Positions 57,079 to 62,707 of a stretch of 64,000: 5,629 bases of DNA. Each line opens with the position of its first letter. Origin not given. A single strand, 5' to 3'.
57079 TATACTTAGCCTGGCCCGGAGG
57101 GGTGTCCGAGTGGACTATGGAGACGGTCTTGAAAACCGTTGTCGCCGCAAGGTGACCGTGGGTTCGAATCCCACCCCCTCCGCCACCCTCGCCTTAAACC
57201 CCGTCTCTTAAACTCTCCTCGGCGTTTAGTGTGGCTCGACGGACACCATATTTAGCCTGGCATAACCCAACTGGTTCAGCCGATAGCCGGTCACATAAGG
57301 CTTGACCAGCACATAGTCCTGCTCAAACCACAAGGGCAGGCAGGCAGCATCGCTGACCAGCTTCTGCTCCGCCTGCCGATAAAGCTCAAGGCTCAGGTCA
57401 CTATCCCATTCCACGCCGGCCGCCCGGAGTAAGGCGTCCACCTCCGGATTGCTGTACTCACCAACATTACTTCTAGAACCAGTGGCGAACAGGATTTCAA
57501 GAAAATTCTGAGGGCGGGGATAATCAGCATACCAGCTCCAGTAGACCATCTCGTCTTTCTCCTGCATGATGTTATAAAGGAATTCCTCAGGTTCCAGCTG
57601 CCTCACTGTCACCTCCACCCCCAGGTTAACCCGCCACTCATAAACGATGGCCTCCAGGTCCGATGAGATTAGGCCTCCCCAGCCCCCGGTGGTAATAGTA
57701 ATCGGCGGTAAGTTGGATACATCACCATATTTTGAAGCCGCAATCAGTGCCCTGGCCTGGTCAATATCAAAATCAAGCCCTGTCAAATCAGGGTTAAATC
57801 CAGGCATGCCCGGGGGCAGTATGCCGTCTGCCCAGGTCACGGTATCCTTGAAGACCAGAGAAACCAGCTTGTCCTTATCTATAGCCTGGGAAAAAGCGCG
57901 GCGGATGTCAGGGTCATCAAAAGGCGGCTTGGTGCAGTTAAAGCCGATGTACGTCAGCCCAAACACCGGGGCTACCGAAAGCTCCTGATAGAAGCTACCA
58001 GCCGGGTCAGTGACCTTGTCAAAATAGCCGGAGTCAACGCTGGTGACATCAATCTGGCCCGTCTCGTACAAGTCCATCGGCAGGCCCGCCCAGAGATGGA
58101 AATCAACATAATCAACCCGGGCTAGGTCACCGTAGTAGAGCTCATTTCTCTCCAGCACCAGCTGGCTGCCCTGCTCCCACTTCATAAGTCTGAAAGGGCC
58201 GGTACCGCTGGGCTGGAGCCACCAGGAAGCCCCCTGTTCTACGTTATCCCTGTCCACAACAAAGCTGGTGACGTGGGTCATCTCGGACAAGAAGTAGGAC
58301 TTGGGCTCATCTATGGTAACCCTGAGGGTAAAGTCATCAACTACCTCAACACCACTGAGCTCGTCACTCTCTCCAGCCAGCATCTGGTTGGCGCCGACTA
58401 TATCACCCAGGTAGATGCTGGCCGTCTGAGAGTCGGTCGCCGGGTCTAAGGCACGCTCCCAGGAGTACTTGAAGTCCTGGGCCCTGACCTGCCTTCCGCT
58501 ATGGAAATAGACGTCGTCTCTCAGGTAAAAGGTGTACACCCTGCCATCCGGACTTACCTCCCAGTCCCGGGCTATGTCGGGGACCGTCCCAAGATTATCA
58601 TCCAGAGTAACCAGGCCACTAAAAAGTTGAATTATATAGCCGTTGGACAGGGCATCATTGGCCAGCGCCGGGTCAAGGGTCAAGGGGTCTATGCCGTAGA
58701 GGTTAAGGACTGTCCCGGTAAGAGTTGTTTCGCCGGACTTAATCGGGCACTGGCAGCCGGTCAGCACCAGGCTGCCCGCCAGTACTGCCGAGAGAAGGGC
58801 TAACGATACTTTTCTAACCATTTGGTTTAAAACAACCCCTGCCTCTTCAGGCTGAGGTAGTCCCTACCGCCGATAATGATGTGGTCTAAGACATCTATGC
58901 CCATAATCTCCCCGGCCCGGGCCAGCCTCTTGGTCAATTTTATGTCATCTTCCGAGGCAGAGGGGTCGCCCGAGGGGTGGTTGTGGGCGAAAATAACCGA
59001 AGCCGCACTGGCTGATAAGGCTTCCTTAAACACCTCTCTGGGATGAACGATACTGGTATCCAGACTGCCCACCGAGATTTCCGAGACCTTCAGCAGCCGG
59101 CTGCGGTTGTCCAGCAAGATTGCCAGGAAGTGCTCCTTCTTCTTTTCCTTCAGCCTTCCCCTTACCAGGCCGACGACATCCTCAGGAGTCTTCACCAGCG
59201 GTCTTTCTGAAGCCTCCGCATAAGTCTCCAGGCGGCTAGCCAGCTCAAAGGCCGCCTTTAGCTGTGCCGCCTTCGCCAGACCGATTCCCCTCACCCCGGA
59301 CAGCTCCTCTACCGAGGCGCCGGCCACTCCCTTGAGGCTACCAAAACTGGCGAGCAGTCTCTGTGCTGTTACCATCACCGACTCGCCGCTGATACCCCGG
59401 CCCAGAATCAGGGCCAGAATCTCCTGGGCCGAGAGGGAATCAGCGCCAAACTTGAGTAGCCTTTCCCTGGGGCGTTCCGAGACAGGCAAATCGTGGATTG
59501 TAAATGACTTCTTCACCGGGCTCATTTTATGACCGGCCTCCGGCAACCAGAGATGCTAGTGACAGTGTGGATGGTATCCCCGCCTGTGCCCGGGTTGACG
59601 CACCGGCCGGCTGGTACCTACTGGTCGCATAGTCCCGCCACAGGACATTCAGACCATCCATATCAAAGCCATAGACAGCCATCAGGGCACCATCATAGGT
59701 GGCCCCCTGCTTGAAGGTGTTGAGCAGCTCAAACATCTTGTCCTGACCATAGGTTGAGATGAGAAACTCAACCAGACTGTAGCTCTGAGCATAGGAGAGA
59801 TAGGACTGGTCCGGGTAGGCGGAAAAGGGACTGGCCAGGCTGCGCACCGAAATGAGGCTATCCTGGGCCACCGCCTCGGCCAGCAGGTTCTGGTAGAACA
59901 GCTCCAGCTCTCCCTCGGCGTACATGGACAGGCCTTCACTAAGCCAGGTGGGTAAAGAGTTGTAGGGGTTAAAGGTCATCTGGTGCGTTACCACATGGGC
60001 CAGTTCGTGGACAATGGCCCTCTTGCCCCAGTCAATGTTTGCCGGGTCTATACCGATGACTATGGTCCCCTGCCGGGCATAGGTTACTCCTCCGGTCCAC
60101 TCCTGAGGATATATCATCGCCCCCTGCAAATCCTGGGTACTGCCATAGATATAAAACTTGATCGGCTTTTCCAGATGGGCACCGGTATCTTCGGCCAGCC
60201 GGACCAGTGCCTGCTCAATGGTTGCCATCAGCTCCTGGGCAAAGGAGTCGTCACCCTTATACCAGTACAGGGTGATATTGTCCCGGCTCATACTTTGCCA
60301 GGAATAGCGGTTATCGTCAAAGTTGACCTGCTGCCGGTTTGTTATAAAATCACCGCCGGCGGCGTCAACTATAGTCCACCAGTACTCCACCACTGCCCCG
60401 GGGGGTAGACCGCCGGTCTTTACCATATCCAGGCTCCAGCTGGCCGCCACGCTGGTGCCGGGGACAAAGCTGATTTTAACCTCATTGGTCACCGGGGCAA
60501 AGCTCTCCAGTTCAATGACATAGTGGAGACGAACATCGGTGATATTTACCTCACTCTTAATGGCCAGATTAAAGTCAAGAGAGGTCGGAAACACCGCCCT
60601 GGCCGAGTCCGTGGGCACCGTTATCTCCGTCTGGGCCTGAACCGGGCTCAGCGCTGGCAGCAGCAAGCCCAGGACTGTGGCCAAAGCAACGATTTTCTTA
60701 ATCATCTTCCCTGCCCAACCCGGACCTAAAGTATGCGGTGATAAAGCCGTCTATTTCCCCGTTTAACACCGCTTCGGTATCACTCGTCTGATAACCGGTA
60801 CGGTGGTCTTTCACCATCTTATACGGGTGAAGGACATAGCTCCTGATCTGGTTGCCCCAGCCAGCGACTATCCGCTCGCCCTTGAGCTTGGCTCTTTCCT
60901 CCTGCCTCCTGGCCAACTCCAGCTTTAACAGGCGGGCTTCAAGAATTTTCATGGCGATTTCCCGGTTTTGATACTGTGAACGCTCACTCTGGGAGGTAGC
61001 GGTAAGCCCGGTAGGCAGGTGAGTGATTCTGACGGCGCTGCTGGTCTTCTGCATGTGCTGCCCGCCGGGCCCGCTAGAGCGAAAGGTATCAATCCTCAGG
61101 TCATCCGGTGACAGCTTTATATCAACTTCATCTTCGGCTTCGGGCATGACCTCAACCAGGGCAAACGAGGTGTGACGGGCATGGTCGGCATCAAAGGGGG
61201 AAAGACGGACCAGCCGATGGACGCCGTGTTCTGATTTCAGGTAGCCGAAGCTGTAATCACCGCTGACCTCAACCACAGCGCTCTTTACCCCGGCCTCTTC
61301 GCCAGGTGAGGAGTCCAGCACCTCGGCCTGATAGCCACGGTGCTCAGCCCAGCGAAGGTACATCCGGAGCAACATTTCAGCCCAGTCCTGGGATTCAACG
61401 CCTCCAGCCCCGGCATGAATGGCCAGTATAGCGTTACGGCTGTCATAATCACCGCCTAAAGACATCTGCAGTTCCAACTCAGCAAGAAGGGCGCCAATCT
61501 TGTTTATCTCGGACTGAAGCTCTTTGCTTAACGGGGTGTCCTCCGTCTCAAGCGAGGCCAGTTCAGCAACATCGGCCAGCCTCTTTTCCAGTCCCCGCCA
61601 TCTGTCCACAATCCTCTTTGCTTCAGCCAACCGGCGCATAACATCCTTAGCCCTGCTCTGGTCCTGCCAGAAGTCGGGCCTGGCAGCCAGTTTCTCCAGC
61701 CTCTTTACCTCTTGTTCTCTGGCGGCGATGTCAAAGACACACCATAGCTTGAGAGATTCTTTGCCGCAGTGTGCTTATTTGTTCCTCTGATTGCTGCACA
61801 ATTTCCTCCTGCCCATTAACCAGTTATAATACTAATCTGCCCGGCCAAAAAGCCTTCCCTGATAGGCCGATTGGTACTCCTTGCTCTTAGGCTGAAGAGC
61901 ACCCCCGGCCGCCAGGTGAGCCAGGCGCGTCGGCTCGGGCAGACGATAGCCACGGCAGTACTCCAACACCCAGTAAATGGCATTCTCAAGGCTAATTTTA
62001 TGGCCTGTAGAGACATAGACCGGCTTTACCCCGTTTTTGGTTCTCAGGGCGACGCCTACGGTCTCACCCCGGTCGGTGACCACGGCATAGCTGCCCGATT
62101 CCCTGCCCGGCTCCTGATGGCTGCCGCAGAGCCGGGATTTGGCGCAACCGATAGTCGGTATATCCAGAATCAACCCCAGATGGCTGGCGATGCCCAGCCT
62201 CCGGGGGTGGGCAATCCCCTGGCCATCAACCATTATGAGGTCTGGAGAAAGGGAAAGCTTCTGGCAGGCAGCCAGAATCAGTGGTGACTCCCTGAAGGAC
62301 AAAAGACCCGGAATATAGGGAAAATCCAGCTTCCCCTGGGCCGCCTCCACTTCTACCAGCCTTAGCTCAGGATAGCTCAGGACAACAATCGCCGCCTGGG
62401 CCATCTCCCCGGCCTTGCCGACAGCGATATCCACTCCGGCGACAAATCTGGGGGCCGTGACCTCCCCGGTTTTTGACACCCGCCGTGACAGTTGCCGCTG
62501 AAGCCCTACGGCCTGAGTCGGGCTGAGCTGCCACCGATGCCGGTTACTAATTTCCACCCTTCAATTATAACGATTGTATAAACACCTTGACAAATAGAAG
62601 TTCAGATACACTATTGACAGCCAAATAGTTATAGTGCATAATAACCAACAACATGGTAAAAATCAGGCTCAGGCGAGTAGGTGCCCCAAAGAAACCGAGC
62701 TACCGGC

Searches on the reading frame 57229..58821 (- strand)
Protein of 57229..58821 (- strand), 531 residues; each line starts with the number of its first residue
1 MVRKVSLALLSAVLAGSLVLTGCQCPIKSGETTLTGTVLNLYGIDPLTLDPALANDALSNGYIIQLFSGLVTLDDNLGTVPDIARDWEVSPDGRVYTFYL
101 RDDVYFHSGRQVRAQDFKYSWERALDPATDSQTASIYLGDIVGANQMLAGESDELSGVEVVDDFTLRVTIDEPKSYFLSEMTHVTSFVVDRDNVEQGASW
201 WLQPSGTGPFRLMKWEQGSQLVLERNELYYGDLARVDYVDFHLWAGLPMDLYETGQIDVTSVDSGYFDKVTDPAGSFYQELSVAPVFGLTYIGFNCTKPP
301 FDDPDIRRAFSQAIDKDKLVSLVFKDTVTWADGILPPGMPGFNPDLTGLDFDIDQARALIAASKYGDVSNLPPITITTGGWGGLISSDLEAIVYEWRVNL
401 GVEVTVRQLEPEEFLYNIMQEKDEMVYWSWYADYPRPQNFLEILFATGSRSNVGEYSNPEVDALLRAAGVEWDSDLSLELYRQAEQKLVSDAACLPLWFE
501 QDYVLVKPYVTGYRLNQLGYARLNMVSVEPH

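Call 68: search_protein_families(library=pfam, proteins=[window:57229-58821:-], max_evalue=0.001)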
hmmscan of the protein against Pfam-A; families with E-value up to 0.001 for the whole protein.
window:57229-58821:- (531 aa): 1 family
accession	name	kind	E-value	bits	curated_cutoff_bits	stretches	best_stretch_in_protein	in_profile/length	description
PF00496.27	SBP_bac_5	-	6e-77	259.7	32.4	1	80-449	3-365/368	Bacterial extracellular solute-binding proteins, family 5 Middle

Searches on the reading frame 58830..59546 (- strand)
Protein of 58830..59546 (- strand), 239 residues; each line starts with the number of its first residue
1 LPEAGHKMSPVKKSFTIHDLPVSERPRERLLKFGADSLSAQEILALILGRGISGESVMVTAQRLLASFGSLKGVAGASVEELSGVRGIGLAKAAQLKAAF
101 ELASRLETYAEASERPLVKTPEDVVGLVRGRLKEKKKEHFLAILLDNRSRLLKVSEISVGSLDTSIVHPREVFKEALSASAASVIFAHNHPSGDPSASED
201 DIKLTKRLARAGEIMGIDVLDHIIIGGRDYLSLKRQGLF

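Call 68: search_protein_families(library=pfam, proteins=[window:58830-59546:-], max_evalue=0.001)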
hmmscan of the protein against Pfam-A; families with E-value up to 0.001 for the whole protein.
window:58830-59546:- (239 aa): 4 families
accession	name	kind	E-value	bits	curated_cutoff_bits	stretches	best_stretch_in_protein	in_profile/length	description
PF04002.20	RadC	-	2.9e-44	150.3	22.1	1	119-238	2-121/121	RadC-like JAB domain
PF20582.4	UPF0758_N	-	2.5e-24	85.6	27.1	1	17-94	1-77/77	UPF0758 N-terminal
PF14520.12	HHH_5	-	1.6e-05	25.7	27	1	60-99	14-54/57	Helix-hairpin-helix domain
PF12826.13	HHH_2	-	6.6e-05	23.4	27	1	59-101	14-56/64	Helix-hairpin-helix motif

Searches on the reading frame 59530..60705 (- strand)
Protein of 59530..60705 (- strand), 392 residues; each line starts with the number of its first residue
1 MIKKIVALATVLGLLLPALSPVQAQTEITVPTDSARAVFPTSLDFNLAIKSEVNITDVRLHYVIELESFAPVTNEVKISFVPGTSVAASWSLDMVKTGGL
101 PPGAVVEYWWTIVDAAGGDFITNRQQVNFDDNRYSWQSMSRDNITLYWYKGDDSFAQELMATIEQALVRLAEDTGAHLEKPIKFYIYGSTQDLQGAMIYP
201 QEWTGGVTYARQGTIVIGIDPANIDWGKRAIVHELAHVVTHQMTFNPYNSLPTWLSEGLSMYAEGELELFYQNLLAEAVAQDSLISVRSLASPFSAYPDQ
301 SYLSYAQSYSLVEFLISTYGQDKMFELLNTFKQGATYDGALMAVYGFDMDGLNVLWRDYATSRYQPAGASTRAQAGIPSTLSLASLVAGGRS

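Call 68: search_protein_families(library=pfam, proteins=[window:59530-60705:-], max_evalue=0.001)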
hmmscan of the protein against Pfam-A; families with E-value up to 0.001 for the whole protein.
window:59530-60705:- (392 aa): 1 family
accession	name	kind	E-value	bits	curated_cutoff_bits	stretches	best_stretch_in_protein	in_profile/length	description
PF13485.12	Peptidase_MA_2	-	3.7e-93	311.3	32.4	1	163-359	2-198/201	Peptidase MA superfamily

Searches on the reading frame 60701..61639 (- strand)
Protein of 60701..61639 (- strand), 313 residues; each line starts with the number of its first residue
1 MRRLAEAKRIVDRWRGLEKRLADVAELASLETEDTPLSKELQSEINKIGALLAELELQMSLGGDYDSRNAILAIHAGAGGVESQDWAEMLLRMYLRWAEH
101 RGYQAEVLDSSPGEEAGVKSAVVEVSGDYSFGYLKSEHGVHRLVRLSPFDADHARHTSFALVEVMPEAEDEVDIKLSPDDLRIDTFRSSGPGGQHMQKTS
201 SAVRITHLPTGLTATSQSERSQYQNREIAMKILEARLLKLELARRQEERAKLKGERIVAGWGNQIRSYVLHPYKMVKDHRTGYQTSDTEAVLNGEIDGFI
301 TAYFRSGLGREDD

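Call 68: search_protein_families(library=pfam, proteins=[window:60701-61639:-], max_evalue=0.001)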
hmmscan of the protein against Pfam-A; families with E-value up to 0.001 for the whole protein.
window:60701-61639:- (313 aa): 2 families
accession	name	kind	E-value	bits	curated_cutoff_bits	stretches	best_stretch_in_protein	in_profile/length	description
PF03462.23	PCRF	-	3e-49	167.9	24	1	2-162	29-194/194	PCRF domain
PF00472.26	RF-1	-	8.1e-39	132.6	35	1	170-280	1-116/116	RF-1 domain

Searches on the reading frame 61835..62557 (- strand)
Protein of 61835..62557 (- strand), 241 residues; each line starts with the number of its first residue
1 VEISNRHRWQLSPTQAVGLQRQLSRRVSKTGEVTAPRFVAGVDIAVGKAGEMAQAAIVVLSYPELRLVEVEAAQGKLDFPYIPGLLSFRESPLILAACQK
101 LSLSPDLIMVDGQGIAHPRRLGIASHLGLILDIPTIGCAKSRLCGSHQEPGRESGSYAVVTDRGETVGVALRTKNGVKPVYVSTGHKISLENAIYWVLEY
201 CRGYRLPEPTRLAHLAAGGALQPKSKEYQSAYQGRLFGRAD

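Call 68: search_protein_families(library=pfam, proteins=[window:61835-62557:-], max_evalue=0.001)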
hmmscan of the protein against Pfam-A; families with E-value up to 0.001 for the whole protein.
window:61835-62557:- (241 aa): 1 family
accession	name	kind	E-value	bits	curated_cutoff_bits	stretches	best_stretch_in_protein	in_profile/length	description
PF04493.20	Endonuclease_5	-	5.2e-77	258.4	23.4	1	22-214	2-197/198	Endonuclease V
